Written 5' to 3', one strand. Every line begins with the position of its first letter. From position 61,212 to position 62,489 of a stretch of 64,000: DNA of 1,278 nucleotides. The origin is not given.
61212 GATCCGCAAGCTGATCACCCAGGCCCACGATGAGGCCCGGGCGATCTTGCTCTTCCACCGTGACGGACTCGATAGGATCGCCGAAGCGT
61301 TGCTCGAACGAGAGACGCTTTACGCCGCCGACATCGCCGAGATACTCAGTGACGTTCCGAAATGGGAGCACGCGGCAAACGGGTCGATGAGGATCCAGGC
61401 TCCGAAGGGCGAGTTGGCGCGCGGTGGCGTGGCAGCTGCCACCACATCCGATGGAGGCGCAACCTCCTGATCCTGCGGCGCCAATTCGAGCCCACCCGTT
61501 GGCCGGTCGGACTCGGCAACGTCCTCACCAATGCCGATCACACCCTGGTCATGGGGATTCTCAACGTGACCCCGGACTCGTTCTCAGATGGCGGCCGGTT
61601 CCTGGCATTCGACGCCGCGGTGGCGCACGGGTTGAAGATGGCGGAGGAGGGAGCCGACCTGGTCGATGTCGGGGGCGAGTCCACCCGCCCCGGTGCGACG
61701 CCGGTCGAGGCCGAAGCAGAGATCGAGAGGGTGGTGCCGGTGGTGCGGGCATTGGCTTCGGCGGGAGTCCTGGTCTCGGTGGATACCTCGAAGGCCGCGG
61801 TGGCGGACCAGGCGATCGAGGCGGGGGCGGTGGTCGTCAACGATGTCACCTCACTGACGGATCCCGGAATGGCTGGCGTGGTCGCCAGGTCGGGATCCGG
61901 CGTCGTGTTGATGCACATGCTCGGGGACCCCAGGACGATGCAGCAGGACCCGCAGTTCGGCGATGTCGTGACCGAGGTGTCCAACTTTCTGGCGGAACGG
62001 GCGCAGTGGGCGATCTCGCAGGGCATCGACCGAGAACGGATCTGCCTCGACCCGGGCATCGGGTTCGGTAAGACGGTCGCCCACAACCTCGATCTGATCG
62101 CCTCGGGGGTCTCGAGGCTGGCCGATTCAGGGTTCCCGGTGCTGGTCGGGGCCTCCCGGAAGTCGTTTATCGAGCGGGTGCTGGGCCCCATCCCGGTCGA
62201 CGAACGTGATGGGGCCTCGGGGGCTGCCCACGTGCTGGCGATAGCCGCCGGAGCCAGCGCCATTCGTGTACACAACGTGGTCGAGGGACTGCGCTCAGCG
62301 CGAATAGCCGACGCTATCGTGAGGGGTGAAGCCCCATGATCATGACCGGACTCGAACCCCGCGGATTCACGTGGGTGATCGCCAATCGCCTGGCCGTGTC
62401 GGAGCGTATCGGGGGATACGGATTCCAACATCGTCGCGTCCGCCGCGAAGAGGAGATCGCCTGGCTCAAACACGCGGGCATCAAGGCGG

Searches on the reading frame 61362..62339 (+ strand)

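Call 27: search_protein_families(library=pfam, proteins=[window:61362-62339:+], max_evalue=0.001)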
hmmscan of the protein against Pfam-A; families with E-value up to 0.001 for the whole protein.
window:61362-62339:+ (325 aa): 1 family
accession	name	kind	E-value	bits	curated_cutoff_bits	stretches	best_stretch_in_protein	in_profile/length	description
PF00809.28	Pterin_bind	-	4.9e-80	269.1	25.5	1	64-304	1-244/244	Pterin binding enzyme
